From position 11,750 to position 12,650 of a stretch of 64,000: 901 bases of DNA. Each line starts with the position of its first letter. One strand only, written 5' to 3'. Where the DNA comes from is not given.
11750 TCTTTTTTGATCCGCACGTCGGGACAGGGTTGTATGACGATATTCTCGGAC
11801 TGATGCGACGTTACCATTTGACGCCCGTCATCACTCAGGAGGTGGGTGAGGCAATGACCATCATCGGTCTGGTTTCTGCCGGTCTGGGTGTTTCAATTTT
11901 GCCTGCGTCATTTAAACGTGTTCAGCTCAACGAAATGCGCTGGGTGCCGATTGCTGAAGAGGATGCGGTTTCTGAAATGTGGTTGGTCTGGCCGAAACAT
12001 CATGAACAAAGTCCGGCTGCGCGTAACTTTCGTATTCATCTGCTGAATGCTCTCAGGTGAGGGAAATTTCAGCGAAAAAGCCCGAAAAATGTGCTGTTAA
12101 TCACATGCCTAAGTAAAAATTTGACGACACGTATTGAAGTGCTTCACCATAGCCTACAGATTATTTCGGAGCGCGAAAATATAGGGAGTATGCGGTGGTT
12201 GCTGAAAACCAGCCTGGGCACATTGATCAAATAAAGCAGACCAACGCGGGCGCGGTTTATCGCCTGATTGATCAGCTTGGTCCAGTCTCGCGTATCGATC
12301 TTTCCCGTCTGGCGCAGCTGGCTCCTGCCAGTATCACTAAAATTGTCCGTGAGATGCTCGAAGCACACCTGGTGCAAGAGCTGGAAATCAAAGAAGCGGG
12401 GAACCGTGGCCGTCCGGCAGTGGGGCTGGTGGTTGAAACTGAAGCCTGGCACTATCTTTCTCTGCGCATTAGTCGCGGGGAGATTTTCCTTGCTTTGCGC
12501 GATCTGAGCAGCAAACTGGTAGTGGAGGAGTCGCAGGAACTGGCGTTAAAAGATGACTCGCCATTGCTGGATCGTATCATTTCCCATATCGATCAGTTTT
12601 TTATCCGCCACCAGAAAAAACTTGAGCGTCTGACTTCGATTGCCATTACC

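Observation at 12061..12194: Palindromic Mlc-type operator candidate overlapping the mlc leader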

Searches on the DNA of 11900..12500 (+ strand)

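Call 3: search_dna_similar(query=window:11900-12500:+, collection=ecoli_genomes, mode=near, max_rows=8)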
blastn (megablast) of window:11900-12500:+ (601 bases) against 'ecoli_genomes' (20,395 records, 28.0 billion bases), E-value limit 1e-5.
Records with a match: 5421; places in all: 5424; records where one place covers at least 80% of the query: 5420.
Genomes with a match: 5421 of 5426; with a place that covers at least 80% of the query: 5420. Places per genome that has any: lowest 1, median 1, highest 2. On chromosomes: 5423 places; on plasmids: 1.
Best place of each record, by identity: >=99% 5196; 95-99% 225.
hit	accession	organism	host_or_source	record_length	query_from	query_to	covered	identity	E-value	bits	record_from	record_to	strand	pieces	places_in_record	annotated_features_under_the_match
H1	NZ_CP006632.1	Escherichia coli PCN033 strain PCN033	-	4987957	1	601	100%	99.8%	0e+0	1105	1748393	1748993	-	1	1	mlc: sugar metabolism global transcriptional regulator Mlc | ynfL: LysR family transcriptional regulator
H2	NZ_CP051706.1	Escherichia coli strain SCU-124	Homo sapiens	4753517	1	601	100%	99.8%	0e+0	1105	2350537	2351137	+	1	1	mlc: sugar metabolism global transcriptional regulator Mlc | ynfL: LysR family transcriptional regulator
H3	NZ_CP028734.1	Escherichia coli strain A42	Antechinus swainsonii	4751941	1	601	100%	99.8%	0e+0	1105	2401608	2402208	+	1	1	mlc: sugar metabolism global transcriptional regulator Mlc | ynfL: LysR family transcriptional regulator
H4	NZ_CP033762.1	Escherichia coli strain FDAARGOS_536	Homo sapiens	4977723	1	601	100%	99.7%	0e+0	1099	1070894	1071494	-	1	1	mlc: sugar metabolism global transcriptional regulator Mlc | ynfL: LysR family transcriptional regulator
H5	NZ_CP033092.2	Escherichia coli DSM 30083 = JCM 1649 = ATCC 11775 strain ...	-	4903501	1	601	100%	99.7%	0e+0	1099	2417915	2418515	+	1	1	mlc: sugar metabolism global transcriptional regulator Mlc | ynfL: LysR family transcriptional regulator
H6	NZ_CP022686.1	Escherichia coli Nissle 1917 strain Nissle 1917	Homo sapiens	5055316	1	601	100%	99.7%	0e+0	1099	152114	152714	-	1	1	mlc: sugar metabolism global transcriptional regulator Mlc | ynfL: LysR family transcriptional regulator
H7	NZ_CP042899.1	Escherichia coli strain CFSAN061763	missing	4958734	1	601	100%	99.7%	0e+0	1099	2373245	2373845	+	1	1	mlc: sugar metabolism global transcriptional regulator Mlc | ynfL: LysR family transcriptional regulator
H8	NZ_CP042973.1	Escherichia coli strain CFSAN061768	missing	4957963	1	601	100%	99.7%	0e+0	1099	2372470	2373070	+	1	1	mlc: sugar metabolism global transcriptional regulator Mlc | ynfL: LysR family transcriptional regulator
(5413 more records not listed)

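Call 23: get_annotated_region(hit=H1, flank=3000)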
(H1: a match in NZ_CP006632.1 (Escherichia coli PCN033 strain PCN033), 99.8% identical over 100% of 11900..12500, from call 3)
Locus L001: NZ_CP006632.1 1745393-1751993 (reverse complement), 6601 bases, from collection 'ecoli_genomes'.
description: Escherichia coli PCN033 chromosome, complete genome
organism: Escherichia coli PCN033 strain PCN033 (NCBI taxid 1001989)
replicon: chromosome; assembly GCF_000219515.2
host: -; source: -; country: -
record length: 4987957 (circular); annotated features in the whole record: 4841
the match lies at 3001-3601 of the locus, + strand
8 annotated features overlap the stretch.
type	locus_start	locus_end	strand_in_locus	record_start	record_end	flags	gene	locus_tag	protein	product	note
CDS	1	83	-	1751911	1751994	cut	-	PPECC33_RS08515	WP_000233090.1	hypothetical protein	-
CDS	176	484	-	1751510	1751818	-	asr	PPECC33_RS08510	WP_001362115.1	acid resistance repetitive basic protein Asr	-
CDS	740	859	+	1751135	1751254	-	-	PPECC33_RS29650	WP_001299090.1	KPN_01571 family protein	-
CDS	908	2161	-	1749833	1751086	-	ynfM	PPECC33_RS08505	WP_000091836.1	MFS transporter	-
CDS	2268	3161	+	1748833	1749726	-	ynfL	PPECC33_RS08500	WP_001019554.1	LysR family transcriptional regulator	-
CDS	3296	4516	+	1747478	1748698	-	mlc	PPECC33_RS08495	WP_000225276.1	sugar metabolism global transcriptional regulator Mlc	-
CDS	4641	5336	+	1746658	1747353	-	bioD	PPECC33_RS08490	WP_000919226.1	dethiobiotin synthase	-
CDS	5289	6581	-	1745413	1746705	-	clcB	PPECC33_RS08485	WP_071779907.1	voltage-gated ClC-type chloride channel ClcB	-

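Call 51: search_rna_families(source=window, start=11900, end=12400, threshold=evalue, max_evalue=1)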
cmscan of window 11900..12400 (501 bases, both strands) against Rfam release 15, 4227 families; matches with E-value up to 1: 0.
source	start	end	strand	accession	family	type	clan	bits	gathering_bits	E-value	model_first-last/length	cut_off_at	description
